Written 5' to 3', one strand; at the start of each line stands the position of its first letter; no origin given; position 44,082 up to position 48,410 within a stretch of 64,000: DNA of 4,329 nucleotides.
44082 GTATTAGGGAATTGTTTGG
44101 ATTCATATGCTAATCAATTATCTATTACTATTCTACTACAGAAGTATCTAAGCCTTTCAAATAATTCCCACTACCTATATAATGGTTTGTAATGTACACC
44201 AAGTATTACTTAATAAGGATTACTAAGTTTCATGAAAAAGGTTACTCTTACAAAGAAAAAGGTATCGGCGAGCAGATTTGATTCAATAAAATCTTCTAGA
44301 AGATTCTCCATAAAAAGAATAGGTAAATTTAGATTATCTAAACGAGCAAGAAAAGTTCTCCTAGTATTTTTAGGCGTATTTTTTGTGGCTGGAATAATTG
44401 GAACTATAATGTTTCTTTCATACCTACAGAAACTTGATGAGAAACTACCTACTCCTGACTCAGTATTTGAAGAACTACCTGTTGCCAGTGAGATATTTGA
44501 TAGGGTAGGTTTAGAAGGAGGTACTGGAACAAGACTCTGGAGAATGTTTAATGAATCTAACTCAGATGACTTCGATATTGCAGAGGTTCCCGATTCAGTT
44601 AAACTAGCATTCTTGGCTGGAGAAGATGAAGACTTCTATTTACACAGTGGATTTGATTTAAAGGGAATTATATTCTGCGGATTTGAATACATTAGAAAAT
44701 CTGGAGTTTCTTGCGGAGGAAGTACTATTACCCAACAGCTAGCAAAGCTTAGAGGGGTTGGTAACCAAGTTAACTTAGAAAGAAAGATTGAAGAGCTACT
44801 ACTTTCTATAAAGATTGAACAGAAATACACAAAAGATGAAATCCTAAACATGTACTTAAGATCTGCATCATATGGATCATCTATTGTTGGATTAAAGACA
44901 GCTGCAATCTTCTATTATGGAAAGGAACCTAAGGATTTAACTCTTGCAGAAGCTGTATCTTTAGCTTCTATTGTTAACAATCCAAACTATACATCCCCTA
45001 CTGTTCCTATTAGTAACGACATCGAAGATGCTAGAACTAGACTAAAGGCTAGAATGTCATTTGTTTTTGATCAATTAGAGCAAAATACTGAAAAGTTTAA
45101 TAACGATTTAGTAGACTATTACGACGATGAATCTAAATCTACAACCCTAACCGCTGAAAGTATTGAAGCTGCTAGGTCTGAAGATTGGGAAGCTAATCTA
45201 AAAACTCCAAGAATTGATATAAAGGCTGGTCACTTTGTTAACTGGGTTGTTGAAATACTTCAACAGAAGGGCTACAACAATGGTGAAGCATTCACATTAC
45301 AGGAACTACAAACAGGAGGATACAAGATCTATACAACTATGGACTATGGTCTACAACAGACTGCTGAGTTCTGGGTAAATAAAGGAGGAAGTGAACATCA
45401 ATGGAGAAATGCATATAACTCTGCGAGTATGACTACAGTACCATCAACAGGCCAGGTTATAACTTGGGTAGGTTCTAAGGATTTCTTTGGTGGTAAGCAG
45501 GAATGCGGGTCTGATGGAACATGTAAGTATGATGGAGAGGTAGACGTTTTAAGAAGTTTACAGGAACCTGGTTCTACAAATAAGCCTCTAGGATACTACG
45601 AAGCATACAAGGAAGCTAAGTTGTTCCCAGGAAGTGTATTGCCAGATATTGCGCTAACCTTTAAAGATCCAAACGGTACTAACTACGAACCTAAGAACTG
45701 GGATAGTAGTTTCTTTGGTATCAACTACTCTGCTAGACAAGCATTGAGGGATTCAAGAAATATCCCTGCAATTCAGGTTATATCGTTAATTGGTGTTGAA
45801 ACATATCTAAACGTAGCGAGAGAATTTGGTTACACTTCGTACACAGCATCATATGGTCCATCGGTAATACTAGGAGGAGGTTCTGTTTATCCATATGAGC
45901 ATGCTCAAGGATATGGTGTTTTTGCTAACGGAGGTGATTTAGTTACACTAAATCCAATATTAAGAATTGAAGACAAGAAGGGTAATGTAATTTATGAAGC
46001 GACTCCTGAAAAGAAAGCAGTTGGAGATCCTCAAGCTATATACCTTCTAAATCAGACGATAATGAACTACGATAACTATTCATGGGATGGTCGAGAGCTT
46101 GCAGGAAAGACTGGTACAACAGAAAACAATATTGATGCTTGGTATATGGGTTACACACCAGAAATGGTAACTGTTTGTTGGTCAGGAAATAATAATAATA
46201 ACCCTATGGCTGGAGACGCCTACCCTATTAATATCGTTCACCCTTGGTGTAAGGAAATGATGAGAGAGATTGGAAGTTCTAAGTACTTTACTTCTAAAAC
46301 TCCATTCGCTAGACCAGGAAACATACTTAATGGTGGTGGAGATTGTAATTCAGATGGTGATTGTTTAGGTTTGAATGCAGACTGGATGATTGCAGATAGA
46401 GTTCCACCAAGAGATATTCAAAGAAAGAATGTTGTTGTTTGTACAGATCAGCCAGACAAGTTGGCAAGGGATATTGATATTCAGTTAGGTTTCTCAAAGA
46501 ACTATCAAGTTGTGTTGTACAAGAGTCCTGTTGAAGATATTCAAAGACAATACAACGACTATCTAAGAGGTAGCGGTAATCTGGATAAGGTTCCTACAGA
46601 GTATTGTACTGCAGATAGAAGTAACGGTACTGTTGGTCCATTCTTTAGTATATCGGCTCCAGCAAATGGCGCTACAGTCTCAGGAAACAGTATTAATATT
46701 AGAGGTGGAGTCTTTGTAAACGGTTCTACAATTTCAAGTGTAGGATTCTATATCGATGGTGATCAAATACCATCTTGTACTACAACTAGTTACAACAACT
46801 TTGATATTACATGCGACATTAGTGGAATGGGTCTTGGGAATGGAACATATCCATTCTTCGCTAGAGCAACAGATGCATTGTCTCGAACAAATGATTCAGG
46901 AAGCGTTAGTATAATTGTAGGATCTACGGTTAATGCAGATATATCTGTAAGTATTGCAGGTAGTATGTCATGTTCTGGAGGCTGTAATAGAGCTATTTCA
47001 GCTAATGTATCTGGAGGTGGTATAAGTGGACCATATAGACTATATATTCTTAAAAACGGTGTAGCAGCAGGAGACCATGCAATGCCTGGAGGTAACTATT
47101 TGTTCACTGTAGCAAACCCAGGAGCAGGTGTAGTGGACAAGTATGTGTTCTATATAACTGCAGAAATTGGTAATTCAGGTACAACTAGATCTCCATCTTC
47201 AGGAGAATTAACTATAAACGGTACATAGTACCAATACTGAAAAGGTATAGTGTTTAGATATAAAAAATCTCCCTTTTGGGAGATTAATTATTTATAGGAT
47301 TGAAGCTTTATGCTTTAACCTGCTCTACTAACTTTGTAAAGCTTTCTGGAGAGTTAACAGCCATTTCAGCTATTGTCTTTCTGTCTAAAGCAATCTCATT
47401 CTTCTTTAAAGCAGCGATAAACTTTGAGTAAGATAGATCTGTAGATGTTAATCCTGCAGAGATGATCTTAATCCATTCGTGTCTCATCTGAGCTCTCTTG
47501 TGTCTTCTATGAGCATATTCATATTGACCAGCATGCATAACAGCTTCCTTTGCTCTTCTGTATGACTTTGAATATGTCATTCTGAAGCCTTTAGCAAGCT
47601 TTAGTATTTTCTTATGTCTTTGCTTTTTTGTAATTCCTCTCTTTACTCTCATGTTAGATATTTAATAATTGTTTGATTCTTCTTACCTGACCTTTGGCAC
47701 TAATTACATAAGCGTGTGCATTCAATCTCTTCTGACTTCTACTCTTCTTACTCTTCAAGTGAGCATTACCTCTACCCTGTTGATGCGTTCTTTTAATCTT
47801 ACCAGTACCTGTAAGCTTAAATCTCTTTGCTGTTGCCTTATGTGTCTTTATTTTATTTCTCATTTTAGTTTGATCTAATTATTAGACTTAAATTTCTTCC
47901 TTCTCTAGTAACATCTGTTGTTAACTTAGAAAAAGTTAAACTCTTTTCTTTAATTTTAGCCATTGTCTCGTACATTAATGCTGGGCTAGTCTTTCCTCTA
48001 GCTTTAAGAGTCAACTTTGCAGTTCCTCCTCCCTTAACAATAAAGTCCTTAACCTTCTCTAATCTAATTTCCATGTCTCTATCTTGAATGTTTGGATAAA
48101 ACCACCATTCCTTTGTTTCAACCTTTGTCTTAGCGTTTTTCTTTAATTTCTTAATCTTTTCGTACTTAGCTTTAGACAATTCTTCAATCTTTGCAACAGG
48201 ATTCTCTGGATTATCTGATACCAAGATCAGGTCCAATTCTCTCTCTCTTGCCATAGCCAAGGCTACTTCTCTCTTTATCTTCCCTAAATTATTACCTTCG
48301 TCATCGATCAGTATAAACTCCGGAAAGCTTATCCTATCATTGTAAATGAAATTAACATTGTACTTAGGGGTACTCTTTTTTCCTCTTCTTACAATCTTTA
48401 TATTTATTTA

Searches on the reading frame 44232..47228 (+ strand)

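Call 11: search_protein_families(library=pfam, proteins=[window:44232-47228:+], max_evalue=0.001)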
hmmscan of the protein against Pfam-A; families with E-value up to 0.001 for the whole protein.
window:44232-47228:+ (998 aa): 3 families
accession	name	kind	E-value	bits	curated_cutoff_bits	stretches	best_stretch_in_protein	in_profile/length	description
PF00912.28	Transgly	-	4.6e-46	156.9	27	1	107-271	10-166/178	Transglycosylase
PF00905.27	Transpeptidase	-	9.5e-16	58.3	22.1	1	404-658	8-282/299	Penicillin binding protein transpeptidase domain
PF17957.7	Big_7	-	3.9e-09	37.5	24.1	1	803-873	1-66/70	Bacterial Ig domain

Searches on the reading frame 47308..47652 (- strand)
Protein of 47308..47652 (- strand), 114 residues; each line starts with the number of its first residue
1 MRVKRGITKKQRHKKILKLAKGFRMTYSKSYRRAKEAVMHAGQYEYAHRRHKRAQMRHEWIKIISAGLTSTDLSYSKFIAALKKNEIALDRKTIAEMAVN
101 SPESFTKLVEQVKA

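Call 12: search_protein_families(library=pfam, proteins=[window:47308-47652:-], max_evalue=0.001)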
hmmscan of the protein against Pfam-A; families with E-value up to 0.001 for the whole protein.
window:47308-47652:- (114 aa): 1 family
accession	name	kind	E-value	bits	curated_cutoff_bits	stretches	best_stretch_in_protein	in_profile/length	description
PF00453.23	Ribosomal_L20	-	7e-35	119.8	30.8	1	2-108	1-107/107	Ribosomal protein L20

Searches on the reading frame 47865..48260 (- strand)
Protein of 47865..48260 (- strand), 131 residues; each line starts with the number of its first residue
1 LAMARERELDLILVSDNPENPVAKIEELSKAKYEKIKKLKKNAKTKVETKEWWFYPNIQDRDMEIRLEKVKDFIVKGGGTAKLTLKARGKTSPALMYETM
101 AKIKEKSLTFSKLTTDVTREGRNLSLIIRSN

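Call 12: search_protein_families(library=pfam, proteins=[window:47865-48260:-], max_evalue=0.001)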
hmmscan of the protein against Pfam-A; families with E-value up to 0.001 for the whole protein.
window:47865-48260:- (131 aa): 2 families
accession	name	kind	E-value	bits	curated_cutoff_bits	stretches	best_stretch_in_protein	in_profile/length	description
PF05198.21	IF3_N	-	3.2e-09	37.3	26.9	1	1-41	29-69/70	Translation initiation factor IF-3, N-terminal domain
PF00707.27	IF3_C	-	6.2e-08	32.9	34.8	1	47-129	1-84/86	Translation initiation factor IF-3, C-terminal domain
